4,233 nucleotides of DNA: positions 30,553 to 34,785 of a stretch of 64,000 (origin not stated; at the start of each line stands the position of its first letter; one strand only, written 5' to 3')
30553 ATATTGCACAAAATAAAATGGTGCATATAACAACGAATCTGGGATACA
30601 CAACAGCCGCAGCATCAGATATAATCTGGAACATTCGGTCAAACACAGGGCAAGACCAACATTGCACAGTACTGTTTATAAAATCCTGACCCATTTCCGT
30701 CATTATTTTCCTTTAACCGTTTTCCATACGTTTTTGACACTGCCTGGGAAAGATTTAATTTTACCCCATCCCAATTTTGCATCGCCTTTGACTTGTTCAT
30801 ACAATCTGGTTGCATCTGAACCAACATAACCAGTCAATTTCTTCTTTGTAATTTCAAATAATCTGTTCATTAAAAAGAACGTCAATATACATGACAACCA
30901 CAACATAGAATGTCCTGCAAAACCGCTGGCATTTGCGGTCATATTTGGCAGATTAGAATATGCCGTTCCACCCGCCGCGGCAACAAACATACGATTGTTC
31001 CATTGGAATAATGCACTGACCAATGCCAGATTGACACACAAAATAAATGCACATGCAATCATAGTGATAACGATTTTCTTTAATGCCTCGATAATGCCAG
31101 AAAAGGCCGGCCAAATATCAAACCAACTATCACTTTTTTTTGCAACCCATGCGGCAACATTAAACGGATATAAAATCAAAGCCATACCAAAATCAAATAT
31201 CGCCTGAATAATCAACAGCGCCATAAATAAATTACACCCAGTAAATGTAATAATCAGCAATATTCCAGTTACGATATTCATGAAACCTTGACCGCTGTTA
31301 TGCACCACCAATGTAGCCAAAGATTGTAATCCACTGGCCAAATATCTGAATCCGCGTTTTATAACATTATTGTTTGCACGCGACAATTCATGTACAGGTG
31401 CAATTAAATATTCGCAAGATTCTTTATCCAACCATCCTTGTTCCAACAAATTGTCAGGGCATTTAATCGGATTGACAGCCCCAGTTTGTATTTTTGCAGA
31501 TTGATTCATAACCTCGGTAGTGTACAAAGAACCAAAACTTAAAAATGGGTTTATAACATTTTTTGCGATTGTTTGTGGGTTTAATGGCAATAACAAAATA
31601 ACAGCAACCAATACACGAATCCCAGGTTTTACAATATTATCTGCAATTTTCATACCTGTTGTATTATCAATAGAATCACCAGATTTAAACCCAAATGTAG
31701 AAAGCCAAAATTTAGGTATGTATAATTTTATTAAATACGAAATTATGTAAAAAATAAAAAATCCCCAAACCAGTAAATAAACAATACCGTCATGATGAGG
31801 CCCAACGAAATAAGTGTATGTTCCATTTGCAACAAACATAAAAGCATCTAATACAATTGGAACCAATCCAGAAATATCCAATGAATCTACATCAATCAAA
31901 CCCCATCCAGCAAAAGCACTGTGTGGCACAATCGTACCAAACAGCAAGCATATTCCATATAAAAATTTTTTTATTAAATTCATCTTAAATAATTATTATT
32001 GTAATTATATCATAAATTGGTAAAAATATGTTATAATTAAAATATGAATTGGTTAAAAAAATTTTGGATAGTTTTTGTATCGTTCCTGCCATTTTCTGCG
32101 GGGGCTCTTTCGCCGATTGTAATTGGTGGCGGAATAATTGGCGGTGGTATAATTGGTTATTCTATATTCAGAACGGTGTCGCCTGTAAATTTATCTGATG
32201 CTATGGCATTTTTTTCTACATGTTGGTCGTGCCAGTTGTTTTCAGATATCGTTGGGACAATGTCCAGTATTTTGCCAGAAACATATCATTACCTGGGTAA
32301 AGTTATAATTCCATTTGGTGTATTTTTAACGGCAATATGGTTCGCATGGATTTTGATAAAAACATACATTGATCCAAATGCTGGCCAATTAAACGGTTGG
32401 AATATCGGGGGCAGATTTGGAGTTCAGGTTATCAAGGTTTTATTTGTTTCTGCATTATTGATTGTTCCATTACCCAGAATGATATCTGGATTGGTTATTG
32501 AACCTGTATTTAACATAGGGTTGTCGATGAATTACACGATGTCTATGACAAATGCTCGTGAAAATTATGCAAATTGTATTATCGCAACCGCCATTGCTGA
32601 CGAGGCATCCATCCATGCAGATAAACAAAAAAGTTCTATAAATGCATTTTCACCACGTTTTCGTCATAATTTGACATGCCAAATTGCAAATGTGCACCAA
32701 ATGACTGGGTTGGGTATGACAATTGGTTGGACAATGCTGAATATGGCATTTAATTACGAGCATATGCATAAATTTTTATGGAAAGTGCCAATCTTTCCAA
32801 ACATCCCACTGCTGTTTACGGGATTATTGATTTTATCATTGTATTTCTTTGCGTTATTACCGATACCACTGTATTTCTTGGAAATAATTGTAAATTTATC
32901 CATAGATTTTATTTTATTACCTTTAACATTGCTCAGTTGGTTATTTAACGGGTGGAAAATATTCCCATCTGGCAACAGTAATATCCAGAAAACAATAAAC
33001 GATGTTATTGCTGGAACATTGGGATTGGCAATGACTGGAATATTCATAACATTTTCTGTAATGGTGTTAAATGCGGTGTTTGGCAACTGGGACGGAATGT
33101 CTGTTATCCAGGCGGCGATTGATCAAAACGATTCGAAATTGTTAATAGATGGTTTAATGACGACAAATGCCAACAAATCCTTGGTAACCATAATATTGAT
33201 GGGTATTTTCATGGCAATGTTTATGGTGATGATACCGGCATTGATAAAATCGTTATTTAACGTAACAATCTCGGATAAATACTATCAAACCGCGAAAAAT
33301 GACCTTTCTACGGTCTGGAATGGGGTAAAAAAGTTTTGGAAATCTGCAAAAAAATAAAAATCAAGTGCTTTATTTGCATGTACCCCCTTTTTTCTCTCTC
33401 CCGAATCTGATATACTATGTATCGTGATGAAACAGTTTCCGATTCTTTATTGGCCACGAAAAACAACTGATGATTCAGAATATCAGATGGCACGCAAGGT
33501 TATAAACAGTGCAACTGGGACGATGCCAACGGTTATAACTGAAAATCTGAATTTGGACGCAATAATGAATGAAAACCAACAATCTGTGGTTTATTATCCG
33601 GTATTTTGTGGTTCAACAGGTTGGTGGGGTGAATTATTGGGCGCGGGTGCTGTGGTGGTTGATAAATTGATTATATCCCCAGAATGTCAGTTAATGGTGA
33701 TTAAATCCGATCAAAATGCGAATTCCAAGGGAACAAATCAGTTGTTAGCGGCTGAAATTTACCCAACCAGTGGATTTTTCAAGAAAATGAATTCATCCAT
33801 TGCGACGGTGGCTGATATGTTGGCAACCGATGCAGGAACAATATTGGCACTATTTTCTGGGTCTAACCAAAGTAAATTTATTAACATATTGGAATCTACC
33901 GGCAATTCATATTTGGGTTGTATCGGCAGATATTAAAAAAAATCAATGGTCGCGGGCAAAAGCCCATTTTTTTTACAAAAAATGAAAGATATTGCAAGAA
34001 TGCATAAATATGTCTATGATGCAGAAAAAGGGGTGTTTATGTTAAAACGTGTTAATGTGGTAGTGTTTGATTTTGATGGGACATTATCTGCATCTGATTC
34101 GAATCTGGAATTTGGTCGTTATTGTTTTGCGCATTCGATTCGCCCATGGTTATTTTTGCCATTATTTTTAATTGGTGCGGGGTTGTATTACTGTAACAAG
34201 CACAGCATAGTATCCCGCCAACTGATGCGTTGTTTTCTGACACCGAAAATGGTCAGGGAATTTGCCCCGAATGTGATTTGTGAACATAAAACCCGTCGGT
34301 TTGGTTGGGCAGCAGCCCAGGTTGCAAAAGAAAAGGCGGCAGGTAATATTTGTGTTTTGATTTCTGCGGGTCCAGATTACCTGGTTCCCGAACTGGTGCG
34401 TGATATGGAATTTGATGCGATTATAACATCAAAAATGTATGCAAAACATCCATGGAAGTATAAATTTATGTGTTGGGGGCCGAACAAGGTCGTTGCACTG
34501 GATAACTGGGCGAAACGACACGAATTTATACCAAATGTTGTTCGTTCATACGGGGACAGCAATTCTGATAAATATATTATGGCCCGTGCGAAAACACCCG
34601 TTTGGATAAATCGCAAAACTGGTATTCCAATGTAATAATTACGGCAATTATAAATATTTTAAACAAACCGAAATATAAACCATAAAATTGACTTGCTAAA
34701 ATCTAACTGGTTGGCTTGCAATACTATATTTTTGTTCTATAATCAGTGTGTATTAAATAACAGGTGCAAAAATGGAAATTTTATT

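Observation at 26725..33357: Array of five paralogous VirB6/TrbL-like polytopic membrane proteins (four tandem, one divergent), detached from the other T4SS genes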

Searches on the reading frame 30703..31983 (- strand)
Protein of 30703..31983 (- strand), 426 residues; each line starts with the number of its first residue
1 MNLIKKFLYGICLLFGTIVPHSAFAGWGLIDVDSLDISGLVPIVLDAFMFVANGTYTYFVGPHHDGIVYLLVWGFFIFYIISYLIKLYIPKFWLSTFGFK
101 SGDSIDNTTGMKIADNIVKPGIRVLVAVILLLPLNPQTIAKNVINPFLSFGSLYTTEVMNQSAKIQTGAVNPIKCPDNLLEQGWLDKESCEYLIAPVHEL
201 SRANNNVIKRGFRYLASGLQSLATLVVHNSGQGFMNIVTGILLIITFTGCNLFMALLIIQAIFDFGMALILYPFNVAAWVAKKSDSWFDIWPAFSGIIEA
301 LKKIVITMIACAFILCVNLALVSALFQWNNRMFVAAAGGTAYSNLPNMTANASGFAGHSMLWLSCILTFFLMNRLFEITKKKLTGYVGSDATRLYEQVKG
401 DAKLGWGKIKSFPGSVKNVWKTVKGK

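Call 3: search_protein_families(library=pfam, proteins=[window:30703-31983:-], max_evalue=1)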
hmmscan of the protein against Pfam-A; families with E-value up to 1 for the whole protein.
window:30703-31983:- (426 aa): 0 families

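Call 4: search_protein_families(library=ncbifam, proteins=[window:30703-31983:-], max_evalue=1)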
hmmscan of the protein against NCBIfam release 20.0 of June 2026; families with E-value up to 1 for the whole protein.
window:30703-31983:- (426 aa): 0 families

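Call 23: search_solved_structures(query=A4, max_evalue=10)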
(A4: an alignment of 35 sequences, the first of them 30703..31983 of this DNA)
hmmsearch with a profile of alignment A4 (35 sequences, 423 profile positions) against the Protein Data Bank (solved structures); distinct sequences matched with E-value up to 10: 0.

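Call 48: find_homologous_proteins(query=window:30703-31983:-, max_evalue=0.001)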
Query window:30703-31983:- (426 aa): 740 proteins with E <= 0.001 among 8000 candidates; the best 120 are listed.
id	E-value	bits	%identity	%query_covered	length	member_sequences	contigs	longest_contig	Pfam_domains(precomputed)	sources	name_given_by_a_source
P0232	2.2e-284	961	100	100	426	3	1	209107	-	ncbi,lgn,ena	-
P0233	6.4e-215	732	74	100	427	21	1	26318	-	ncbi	-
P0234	3.2e-213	727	74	100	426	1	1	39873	-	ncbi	-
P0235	4.4e-213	726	74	100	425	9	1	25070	-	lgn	-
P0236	1.4e-212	724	74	100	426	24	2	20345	-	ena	-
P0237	1.7e-211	721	74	100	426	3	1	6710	-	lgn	-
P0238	2.4e-209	714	73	100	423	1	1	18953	-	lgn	-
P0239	3.3e-207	707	74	99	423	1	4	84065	-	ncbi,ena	-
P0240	1.2e-204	698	73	97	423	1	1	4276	-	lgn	-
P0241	6.2e-202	689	70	100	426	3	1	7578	-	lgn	-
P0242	9.4e-202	689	71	100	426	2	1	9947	-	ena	-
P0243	9.6e-202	689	73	97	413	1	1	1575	-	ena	-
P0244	1.0e-200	685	71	100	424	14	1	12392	-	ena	-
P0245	1.2e-199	682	70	100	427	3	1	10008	-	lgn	-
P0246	8.2e-199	679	72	99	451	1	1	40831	-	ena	-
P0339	2.7e-129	450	54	87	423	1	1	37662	-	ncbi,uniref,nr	ncbi:MAG: hypothetical protein IAC77_01465 [Proteobacteria bacterium]|uniref:TrbL/VirB6 plasmid conj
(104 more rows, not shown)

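Call 51: list_cluster_members(proteins=[P0339, P0232, P0001])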
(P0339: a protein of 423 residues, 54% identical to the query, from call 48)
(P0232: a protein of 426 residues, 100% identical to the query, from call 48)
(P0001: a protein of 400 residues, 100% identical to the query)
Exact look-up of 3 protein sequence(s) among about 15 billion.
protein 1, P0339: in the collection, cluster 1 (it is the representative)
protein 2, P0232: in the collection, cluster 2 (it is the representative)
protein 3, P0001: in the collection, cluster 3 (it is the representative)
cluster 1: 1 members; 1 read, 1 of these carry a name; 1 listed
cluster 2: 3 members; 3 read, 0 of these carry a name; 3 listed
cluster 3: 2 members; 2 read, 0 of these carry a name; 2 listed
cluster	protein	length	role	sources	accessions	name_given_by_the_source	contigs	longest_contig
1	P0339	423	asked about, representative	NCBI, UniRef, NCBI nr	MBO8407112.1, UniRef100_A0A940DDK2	MAG: hypothetical protein IAC77_01465 [Proteobacteria bacterium] | TrbL/VirB6 plasmid conjugal transfer protein n=1 Tax=Candidatus Enterousia excrementavium ... | hypothetical protein [Candidatus Enterousia excrementavium]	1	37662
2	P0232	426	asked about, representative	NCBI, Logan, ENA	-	-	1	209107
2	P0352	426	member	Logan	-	-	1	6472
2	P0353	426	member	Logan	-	-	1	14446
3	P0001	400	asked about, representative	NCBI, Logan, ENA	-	-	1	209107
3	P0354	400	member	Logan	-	-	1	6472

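Call 52: search_protein_families(library=pfam, alignment_id=A7, max_evalue=0.1)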
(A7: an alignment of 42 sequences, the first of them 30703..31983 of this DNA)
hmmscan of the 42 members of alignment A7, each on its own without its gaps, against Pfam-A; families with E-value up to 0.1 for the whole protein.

A. member 1, window:30703-31983:- (426 aa): 0 families

B. families by the number of members that match (of 42 scanned): 2 families
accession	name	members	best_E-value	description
PF02116.20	STE2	1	0.021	Fungal pheromone mating factor STE2 GPCR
PF23235.1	WH3_Lhr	1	0.091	Large helicase-related protein, winged-helix domain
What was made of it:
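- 30703..31983 (-): Paralogue D, 426 aa. Signal-peptide-like N-terminus, Cys175/Cys190, Pro273. First gene of the D-C-B-A operon. UniRef names an orthologue TrbL/VirB6 (call 51), but Pfam does not reproduce this (call 52).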

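Call 58: predict_structure(alignment_id=A7)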
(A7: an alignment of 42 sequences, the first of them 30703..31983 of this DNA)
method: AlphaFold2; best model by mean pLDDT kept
length: 426 residues; sequences in the alignment: 42
mean_pLDDT: 66.4   pTM: 0.59
mean pLDDT of the five models: 66.4, 65.4, 62.6, 57.5, 56.1
residues with pLDDT >= 90: 0; 70-90: 217; 50-70: 124; < 50: 85
segments of 3 or more residues with pLDDT < 50: 18-32, 166-169, 328-352, 385-403, 405-417, 423-426
pLDDT, mean of each block of 10 residues (from residue 1): 67 55 38 61 80 84 81 86 77 67 66 77 85 82 75 67 52 68 73 72 72 72 58 72 76 77 83 84 69 79 77 69 56 40 38 57 67 63 48 46 45 46 43
secondary structure, 60 per line:
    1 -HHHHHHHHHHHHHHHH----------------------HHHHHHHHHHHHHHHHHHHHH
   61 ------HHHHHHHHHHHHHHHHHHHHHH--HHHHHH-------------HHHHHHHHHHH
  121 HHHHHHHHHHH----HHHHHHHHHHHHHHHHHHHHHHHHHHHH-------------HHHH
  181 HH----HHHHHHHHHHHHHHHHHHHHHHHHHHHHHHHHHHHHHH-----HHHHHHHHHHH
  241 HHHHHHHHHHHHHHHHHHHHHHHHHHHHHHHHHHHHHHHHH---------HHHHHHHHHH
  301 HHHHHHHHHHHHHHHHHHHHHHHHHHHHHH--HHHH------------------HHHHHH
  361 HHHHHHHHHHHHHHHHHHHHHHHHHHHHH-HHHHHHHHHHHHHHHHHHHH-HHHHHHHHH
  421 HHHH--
elements in order: H2-17 H40-60 H67-88 H91-96 H110-131 H136-163 H177-182 H187-224 H230-281 H291-330 H333-336 H355-389 H391-410 H412-424
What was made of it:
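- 30703..31983 (-): AF2 model with pLDDT 66 (call 58).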

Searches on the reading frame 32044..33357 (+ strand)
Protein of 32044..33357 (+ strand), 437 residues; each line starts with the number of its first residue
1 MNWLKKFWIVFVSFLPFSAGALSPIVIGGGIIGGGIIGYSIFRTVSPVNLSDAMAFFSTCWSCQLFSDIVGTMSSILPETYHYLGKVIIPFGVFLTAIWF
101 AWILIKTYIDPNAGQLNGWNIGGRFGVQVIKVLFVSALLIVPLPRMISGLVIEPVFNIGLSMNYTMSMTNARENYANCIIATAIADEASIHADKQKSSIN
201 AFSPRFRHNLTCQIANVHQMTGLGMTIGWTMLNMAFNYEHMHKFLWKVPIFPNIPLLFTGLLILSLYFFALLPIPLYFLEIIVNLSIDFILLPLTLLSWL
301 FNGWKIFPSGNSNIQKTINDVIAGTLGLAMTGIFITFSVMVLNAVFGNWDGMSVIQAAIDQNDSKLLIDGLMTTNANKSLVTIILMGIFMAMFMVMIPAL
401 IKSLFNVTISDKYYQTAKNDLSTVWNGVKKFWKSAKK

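Call 3: search_protein_families(library=pfam, proteins=[window:32044-33357:+], max_evalue=1)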
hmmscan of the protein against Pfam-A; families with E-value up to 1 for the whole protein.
window:32044-33357:+ (437 aa): 0 families

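Call 4: search_protein_families(library=ncbifam, proteins=[window:32044-33357:+], max_evalue=1)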
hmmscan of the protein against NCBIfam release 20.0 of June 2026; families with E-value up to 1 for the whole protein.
window:32044-33357:+ (437 aa): 1 family
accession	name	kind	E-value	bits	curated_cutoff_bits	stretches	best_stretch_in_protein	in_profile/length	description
NF041281.1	TraA_gammapb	subfamily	0.049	13.7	50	1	368-408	35-74/75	TraA family conjugative transfer protein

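Call 24: search_solved_structures(query=A5, max_evalue=10)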
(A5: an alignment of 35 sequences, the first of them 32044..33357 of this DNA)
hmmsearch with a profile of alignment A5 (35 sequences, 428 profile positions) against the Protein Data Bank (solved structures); distinct sequences matched with E-value up to 10: 1.
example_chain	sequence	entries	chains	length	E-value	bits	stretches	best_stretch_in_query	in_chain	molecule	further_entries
8ub3_A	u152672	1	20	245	1.2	11.6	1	347-421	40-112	DpHF7 filament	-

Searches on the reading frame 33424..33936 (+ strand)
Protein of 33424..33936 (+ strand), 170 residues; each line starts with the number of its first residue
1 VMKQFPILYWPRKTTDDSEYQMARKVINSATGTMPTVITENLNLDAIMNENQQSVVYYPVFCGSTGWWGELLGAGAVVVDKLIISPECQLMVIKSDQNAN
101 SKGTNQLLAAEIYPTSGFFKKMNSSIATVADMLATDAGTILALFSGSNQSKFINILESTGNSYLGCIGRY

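Call 3: search_protein_families(library=pfam, proteins=[window:33424-33936:+], max_evalue=1)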
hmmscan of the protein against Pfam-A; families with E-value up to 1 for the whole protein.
window:33424-33936:+ (170 aa): 0 families

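Call 4: search_protein_families(library=ncbifam, proteins=[window:33424-33936:+], max_evalue=1)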
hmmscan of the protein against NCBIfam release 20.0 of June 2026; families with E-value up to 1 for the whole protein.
window:33424-33936:+ (170 aa): 0 families

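Call 83: search_solved_structures(query=A8, max_evalue=10)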
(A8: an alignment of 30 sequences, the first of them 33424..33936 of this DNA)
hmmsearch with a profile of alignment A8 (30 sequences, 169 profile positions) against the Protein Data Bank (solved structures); distinct sequences matched with E-value up to 10: 0.
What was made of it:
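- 33424..33936 (+): Gene F, 170 aa, co-oriented with E. Unrelated to A-E, with no signal peptide and no clear TM helix. It is the most conserved gene of the module; function unknown. No Pfam, NCBIfam or PDB hit (calls 3, 4, 83).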

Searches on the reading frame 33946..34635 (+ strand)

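Call 93: search_protein_families(library=pfam, proteins=[window:33946-34635:+], max_evalue=0.1)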
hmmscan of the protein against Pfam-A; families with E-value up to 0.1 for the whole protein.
window:33946-34635:+ (229 aa): 2 families
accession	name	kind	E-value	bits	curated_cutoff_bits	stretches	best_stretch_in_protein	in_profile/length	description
PF12710.13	HAD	-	5.1e-19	69.9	27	1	39-209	1-185/189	haloacid dehalogenase-like hydrolase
PF08282.18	Hydrolase_3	-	0.085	13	20.9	0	163-220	170-227/255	haloacid dehalogenase-like hydrolase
